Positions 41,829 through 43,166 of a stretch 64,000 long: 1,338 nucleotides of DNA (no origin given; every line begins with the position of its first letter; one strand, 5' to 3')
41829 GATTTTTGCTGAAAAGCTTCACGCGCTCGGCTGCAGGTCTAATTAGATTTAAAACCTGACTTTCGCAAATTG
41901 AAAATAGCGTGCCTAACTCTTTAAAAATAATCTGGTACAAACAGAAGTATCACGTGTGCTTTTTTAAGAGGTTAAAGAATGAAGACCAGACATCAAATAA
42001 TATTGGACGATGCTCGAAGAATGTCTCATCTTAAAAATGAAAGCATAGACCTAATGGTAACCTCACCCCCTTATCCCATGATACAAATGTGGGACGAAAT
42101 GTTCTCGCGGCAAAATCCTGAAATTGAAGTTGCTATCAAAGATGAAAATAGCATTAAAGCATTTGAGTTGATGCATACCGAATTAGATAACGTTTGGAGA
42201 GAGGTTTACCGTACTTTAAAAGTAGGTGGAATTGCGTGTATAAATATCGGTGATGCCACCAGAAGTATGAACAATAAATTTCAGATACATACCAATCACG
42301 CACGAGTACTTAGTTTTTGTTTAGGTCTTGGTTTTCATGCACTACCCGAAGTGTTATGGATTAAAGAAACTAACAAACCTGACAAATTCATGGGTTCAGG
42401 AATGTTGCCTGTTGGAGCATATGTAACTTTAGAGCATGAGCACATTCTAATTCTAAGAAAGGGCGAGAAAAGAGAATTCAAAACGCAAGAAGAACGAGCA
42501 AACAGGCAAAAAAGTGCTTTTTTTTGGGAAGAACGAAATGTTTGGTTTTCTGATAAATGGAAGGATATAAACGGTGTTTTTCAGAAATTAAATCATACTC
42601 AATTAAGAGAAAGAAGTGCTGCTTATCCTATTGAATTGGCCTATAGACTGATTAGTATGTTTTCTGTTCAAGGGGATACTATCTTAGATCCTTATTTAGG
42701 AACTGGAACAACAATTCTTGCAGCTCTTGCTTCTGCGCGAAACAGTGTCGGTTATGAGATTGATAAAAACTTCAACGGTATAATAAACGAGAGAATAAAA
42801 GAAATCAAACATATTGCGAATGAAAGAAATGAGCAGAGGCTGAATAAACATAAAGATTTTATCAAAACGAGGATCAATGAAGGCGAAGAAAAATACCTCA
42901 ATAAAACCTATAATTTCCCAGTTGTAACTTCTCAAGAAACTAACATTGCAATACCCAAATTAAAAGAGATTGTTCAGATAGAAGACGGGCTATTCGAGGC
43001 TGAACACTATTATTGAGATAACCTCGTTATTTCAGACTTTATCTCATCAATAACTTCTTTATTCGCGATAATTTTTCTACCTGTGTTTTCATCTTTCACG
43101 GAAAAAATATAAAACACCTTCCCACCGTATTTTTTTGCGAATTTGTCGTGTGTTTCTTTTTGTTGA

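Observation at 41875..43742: AT-rich type II restriction-modification cassette inserted next to a truncated AbiEii toxin gene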

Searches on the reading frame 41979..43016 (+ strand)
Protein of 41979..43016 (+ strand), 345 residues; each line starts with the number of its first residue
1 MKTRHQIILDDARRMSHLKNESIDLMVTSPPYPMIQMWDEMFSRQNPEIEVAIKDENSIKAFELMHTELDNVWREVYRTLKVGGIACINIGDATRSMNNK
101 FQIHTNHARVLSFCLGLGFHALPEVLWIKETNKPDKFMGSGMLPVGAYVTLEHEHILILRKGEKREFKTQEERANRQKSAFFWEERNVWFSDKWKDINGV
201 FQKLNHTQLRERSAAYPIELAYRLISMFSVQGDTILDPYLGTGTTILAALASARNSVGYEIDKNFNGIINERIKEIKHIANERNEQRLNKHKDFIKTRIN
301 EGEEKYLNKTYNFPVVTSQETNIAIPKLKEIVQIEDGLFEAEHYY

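Call 3: search_protein_families(library=pfam, proteins=[window:41979-43016:+], max_evalue=0.01)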
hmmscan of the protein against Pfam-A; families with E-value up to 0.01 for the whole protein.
window:41979-43016:+ (345 aa): 2 families
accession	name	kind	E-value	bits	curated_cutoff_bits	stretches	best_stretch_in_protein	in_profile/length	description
PF01555.25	N6_N4_Mtase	-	1.4e-36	127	26.7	1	23-270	1-220/221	DNA methylase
PF01170.24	UPF0020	-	0.0019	18.3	22.3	0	219-276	15-65/197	RMKL-like, methyltransferase domain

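Call 4: search_protein_families(library=padloc, proteins=[window:41979-43016:+], max_evalue=0.01)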
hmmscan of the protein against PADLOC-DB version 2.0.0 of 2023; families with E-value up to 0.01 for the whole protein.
window:41979-43016:+ (345 aa): 65 families (the best 25 are shown)
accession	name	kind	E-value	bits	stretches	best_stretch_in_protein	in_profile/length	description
PDLC03283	MTase_II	-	2.6e-152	505.1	1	1-338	1-334/352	Type II methyltransferase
PDLC03350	MTase_II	-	3.2e-71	238.3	1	5-279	57-301/312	Type II methyltransferase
PDLC03353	MTase_II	-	1.4e-45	153.9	1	4-275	9-253/260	Type II methyltransferase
PDLC03259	MTase_II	-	2.1e-38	130.3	1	3-274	2-256/423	Type II methyltransferase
PDLC03371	MTase_II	-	1.1e-25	88.7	1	5-278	11-257/260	Type II methyltransferase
PDLC03387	MTase_II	-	7e-24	82.5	2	119-277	140-280/289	Type II methyltransferase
PDLC03299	MTase_II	-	3.5e-18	64.1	2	151-293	143-277/296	Type II methyltransferase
PDLC03216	MTase_II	-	4.2e-18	63.5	1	6-293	13-275/364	Type II methyltransferase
PDLC03363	MTase_II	-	4.3e-18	63.7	1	212-301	57-147/294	Type II methyltransferase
PDLC03260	MTase_II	-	5.1e-17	59.8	1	193-293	225-325/349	Type II methyltransferase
PDLC03320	MTase_II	-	2.5e-13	47.8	1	206-282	207-283/289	Type II methyltransferase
PDLC03714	oMTase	-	3e-13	47.8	1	172-277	158-261/279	orphan methyltransferase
PDLC03238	MTase_II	-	1.5e-12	45.3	1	188-294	283-384/428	Type II methyltransferase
PDLC03246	MTase_II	-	1.3e-11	42.3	1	190-271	285-364/376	Type II methyltransferase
PDLC03738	oMTase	-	1.4e-11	41.8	1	12-291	29-283/376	orphan methyltransferase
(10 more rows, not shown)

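Call 5: search_protein_families(library=ncbifam, proteins=[window:41979-43016:+], max_evalue=0.01)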
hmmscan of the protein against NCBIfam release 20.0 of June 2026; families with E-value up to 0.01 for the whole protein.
window:41979-43016:+ (345 aa): 3 families
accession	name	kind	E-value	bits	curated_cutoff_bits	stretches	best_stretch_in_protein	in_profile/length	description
NF050803.1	DnaMtaseCcrMCaul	equivalog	1.3e-14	53.9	830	1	7-292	6-266/350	adenine-specific DNA-methyltransferase CcrM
NF008572.0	PRK11524.1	equivalog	1.2e-11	44.3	292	1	215-293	198-276/294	adenine-specific DNA-methyltransferase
NF010253.0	PRK13699.1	subfamily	1.2e-08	34.9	244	1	210-281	142-213/226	DNA methyltransferase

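Call 30: search_solved_structures(query=window:41979-43016:+, max_evalue=0.001)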
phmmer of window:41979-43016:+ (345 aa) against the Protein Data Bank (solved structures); distinct sequences matched with E-value up to 0.001: 9.
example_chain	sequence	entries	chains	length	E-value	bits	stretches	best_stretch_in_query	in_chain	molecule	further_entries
2zie_A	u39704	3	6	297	1.5e-31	113.2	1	5-273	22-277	Putative modification methylase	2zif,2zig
8urk_A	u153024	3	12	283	3.7e-10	42.9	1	196-275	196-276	Methyltransferase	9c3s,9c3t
9c3u_A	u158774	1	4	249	3.9e-10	42.8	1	191-274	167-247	Methyltransferase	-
8s9m_A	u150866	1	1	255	6.2e-10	42.2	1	198-277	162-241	DNA cytosine-N4 methyltransferase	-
8s9n_A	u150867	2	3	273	8e-10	41.8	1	198-277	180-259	DNA cytosine-N4 methyltransferase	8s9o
6pbd_A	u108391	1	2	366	2.3e-07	33.7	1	11-282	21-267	Modification methylase CcrMI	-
5hek_A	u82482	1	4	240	0.00021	24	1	218-273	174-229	Adenine specific DNA methyltransferase (DpnA)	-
5hfj_A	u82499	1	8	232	0.00026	23.7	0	218-270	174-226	Adenine specific DNA methyltransferase (DpnA)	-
1g60_A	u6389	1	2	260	0.00031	23.4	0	196-265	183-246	Adenine-specific Methyltransferase MboIIA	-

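Call 43: search_dna_similar(query=window:41979-43016:+, collection=plasmids, mode=protein, max_rows=15, max_evalue=1e-20)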
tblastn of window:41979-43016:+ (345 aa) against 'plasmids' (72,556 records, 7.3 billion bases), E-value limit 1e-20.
Records with a match: 8; places in all: 8; records where one place covers at least 80% of the query: 5.
Best place of each record, by identity: <60% 8.
By first word of the organism name: Methanothermobacter 3; Natrinema 1; Salinibaculum 1; Haloferacaceae 1; Paraburkholderia 1; Marinobacter 1.
By predicted mobility (MOB-suite, as given by PLSDB): non-mobilizable 7; conjugative 1.
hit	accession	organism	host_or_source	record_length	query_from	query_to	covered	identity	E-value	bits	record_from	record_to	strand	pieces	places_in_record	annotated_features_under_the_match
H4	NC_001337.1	Methanothermobacter thermautotrophicus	-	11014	1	340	99%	51.3%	3e-113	368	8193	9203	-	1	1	site-specific DNA-methyltransferase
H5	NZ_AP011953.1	Methanothermobacter sp. CaT2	-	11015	1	340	99%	51.3%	3e-113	368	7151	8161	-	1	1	site-specific DNA-methyltransferase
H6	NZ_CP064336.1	Methanothermobacter thermautotrophicus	cell culture,manure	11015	1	340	99%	51.3%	3e-113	368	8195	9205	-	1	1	site-specific DNA-methyltransferase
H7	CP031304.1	Natrinema thermotolerans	Cell culture,Korean salt-fermented food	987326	1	343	99%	48.1%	1e-107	352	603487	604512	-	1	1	site-specific DNA-methyltransferase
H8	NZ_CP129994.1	Salinibaculum sp. KK48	cell culture,sediment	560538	1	336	97%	48.2%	5e-105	345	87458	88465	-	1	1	site-specific DNA-methyltransferase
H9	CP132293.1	Haloferacaceae archaeon XH8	cell culture,Pickle salt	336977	1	275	80%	32.8%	5e-31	130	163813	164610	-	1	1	record has no annotation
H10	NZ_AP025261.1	Paraburkholderia terrae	-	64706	2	265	77%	33.5%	5e-31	130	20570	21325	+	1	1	site-specific DNA-methyltransferase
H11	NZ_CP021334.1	Marinobacter salarius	pure culture,Lava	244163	1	273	79%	29.4%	9e-25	112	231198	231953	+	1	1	site-specific DNA-methyltransferase | helix-turn-helix transcriptional regulator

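Call 45: get_annotated_region(hit=H4, flank=2500)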
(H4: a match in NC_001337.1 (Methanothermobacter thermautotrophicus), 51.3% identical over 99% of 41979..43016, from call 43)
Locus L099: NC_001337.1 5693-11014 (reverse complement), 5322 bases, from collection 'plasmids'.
description: Methanothermobacter thermautotrophicus plasmid pFZ1, complete sequence
organism: Methanothermobacter thermautotrophicus (NCBI taxid 145262)
taxonomy: Archaea; Euryarchaeota; Methanobacteria; Methanobacteriales; Methanobacteriaceae; Methanothermobacter; Methanothermobacter thermautotrophicus
host: -; source: -; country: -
typing (MOB-suite, as given by PLSDB): non-mobilizable
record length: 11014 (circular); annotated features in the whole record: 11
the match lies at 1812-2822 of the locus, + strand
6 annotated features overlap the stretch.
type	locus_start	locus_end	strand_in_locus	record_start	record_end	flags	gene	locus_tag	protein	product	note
CDS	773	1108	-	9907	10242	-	-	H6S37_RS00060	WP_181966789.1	hypothetical protein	-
CDS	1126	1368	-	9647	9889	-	-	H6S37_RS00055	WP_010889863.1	hypothetical protein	-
CDS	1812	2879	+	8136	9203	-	-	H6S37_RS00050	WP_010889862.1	site-specific DNA-methyltransferase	GO:0009307 - DNA restriction-modification system [Evidence IEA]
CDS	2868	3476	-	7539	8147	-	-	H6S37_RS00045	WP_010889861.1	MjaI family restriction endonuclease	GO:0009307 - DNA restriction-modification system [Evidence IEA]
CDS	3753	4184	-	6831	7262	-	-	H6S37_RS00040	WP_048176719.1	hypothetical protein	-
CDS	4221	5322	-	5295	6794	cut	-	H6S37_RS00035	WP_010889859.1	DUF11 domain-containing protein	-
